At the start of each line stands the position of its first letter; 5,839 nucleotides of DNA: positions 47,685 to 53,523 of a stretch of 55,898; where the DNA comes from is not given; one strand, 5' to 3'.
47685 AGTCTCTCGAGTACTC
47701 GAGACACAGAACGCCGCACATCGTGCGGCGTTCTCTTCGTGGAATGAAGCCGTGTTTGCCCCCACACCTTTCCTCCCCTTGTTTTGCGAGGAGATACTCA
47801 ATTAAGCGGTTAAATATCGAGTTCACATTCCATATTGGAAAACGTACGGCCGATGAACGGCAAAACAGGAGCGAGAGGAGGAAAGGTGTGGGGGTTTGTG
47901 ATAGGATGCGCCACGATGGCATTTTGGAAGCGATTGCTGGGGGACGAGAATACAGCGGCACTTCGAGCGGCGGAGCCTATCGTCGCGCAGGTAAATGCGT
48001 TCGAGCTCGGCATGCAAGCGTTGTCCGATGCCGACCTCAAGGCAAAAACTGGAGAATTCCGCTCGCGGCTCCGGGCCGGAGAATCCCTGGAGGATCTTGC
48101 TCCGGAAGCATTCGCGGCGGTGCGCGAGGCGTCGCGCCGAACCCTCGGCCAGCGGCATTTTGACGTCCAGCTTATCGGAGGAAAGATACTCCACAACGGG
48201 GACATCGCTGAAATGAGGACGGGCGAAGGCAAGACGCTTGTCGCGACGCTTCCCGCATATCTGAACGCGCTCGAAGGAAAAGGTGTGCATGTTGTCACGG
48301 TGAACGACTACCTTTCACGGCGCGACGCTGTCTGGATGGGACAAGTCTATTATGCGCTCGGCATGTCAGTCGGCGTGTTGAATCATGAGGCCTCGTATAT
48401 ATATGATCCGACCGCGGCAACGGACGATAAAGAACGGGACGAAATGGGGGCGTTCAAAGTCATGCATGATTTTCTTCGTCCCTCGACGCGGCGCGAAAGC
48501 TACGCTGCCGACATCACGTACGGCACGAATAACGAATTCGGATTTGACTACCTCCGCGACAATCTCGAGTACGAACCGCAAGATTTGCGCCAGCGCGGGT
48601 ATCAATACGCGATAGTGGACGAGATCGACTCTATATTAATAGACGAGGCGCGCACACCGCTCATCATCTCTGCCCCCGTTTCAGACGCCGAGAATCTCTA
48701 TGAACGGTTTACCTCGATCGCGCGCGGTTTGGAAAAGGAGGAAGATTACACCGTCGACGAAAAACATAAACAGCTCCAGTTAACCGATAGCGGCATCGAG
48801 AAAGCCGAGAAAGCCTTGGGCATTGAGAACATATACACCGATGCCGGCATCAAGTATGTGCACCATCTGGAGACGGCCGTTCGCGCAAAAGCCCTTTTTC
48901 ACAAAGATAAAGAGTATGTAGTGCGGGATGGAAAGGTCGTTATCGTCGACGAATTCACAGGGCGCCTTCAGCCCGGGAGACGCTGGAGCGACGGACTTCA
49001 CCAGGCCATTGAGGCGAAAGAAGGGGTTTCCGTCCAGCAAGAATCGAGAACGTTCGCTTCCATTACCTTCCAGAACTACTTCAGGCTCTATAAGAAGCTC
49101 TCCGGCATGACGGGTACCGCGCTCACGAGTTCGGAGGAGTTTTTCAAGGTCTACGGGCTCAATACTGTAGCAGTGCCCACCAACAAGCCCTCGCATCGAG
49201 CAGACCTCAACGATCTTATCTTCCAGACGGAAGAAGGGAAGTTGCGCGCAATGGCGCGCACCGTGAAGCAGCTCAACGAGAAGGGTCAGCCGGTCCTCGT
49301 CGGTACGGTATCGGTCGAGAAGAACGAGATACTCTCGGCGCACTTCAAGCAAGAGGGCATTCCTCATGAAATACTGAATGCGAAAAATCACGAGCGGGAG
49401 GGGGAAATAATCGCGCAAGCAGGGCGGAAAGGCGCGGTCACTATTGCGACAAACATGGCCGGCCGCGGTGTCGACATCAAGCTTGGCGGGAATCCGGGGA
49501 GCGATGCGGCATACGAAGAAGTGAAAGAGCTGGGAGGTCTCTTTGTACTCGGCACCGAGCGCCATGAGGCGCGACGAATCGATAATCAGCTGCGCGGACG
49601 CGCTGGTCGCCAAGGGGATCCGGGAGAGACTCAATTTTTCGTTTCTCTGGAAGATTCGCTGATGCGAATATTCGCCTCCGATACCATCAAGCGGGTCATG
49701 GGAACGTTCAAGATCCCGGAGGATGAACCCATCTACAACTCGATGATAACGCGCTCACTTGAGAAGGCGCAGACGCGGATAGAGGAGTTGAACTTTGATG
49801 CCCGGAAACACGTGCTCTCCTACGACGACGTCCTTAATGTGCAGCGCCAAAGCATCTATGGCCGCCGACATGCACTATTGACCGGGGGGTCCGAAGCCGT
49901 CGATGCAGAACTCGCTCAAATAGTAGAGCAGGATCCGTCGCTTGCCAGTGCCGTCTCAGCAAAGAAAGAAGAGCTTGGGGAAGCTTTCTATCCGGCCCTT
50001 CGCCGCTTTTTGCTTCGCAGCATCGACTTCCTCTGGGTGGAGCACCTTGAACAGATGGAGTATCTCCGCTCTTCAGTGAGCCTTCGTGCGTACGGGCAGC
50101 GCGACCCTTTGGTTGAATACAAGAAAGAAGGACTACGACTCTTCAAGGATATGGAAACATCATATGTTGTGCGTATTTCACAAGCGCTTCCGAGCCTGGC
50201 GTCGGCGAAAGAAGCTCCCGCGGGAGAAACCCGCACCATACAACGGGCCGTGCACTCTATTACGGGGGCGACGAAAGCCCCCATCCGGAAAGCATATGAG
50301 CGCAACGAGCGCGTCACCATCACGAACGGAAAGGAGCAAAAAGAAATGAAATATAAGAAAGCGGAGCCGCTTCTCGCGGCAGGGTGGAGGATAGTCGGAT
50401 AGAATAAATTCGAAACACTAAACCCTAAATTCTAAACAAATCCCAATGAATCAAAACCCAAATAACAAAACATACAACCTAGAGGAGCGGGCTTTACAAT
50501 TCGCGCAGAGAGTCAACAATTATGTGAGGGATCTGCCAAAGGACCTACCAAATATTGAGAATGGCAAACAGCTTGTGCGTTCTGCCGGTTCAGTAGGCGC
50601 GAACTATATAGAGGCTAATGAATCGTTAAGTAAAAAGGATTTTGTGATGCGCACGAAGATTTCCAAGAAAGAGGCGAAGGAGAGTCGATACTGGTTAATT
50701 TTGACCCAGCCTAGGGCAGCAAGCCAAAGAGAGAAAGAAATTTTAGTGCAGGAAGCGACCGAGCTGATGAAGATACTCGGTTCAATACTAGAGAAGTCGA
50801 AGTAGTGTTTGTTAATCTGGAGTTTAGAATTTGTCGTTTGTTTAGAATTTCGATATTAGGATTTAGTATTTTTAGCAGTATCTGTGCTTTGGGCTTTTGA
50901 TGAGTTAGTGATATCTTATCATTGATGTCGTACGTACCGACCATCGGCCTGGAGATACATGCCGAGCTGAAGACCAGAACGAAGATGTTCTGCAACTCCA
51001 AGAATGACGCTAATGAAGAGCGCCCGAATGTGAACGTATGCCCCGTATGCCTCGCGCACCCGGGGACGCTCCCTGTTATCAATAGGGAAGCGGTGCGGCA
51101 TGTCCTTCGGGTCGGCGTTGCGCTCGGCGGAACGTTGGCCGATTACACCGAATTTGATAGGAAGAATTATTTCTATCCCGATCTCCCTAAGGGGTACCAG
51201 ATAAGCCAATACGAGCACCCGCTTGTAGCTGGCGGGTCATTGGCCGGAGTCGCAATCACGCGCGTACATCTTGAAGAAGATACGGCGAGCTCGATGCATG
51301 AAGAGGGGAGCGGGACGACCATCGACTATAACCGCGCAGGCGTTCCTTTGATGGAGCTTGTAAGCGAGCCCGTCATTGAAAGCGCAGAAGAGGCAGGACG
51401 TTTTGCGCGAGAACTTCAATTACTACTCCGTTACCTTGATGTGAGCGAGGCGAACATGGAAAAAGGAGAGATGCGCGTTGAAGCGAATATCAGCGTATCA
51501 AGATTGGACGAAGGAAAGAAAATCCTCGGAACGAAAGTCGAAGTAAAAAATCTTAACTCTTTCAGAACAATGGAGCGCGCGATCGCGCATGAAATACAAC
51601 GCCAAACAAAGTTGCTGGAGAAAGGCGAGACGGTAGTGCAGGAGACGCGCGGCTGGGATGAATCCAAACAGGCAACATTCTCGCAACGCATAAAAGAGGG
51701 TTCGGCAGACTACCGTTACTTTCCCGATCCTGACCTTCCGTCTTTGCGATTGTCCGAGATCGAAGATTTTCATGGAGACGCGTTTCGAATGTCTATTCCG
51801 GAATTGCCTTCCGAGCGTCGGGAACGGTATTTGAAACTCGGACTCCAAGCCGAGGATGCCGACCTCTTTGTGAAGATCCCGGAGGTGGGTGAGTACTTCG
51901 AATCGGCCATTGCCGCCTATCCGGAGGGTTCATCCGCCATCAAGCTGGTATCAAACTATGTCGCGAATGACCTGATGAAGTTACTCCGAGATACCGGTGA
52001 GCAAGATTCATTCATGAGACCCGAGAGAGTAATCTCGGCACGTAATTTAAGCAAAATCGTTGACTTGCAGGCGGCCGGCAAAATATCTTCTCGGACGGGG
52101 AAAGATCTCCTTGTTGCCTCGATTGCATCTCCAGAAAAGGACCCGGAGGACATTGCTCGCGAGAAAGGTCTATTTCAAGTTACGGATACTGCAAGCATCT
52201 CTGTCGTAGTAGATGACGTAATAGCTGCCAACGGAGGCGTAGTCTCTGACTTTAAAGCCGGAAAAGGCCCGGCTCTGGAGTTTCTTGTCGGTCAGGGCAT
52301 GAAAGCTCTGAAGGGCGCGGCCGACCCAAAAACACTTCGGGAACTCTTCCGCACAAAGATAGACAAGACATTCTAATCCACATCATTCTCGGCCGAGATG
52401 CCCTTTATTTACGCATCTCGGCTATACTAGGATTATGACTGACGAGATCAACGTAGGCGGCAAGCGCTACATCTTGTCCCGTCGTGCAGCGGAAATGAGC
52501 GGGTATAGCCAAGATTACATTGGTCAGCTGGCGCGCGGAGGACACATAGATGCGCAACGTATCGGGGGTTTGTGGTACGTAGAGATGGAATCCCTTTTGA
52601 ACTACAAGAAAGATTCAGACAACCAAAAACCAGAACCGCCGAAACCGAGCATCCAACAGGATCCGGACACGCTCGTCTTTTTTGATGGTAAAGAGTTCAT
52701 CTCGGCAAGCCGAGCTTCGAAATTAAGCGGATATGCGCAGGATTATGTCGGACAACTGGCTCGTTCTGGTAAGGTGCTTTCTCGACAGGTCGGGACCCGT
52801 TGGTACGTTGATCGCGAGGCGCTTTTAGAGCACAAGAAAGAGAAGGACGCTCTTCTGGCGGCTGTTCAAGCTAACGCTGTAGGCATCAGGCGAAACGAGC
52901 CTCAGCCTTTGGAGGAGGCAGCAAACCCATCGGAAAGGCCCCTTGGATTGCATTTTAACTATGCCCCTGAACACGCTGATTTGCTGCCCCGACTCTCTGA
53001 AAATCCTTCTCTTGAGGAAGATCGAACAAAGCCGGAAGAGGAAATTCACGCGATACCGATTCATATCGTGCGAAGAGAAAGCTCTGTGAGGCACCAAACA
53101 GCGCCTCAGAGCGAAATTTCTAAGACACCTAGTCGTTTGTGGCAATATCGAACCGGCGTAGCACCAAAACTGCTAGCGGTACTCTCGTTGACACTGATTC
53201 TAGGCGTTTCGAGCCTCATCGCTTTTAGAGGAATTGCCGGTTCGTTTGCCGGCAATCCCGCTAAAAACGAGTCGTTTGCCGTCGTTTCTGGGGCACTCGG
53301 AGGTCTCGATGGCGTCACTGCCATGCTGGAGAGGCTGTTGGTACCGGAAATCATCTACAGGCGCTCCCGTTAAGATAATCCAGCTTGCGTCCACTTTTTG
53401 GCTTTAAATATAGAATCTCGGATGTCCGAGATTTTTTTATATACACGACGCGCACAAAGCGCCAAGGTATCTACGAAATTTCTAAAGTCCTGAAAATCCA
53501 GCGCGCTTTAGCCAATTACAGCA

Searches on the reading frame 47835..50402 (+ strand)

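Call 29: search_protein_families(library=pfam, proteins=[window:47835-50402:+], max_evalue=0.0001)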
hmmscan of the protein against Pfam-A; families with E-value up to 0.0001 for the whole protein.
window:47835-50402:+ (855 aa): 4 families
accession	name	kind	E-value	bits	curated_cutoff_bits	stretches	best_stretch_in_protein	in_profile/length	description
PF07517.20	SecA_DEAD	-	4.2e-121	404.1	24.6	1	32-436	2-289/290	SecA DEAD-like domain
PF21090.3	P-loop_SecA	-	1.3e-78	263.8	27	2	452-557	1-106/205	SecA P-loop domain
PF01043.26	SecA_PP_bind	-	1.2e-42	145.4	23.5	1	285-393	2-110/110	SecA preprotein cross-linking domain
PF07516.18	SecA_SW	-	2.1e-42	145.9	26.7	2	703-777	115-188/200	SecA Wing and Scaffold domain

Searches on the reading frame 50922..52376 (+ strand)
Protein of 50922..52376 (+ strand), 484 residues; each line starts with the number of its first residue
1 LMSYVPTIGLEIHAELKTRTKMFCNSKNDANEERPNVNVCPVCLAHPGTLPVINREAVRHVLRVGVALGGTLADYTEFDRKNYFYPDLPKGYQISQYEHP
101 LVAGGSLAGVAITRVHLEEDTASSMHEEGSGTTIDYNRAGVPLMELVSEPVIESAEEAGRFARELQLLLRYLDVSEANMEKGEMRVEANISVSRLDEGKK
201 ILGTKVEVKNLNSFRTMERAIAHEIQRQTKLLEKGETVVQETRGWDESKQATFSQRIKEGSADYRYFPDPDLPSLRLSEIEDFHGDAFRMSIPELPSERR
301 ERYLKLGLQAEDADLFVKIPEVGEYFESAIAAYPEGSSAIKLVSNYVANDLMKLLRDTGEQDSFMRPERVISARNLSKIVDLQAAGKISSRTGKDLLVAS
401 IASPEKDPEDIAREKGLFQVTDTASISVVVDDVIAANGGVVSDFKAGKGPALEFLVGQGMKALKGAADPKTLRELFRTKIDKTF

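Call 29: search_protein_families(library=pfam, proteins=[window:50922-52376:+], max_evalue=0.0001)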
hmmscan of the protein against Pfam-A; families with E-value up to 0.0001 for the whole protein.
window:50922-52376:+ (484 aa): 2 families
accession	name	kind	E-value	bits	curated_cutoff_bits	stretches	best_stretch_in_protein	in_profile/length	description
PF02934.20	GatB_N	-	7.8e-107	357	23.4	1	7-279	2-273/277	GatB/GatE catalytic domain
PF02637.23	GatB_Yqey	-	1e-30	107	27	1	324-480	1-148/148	GatB domain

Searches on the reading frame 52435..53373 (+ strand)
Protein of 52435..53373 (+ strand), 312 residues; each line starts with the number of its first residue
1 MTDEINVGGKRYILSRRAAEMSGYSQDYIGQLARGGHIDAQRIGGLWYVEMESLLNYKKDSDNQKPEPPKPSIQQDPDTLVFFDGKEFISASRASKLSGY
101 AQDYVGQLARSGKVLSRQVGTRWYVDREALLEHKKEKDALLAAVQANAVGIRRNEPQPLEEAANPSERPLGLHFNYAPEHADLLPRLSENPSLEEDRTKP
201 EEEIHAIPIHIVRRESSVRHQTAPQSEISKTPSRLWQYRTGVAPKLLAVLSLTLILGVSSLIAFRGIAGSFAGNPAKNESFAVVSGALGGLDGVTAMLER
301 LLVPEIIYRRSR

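Call 29: search_protein_families(library=pfam, proteins=[window:52435-53373:+], max_evalue=0.0001)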
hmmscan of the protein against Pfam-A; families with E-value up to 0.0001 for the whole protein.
window:52435-53373:+ (312 aa): 1 family
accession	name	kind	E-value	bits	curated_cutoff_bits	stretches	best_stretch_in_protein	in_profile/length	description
PF12728.13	HTH_17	-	1.9e-07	31.7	27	0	18-58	7-47/51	Helix-turn-helix domain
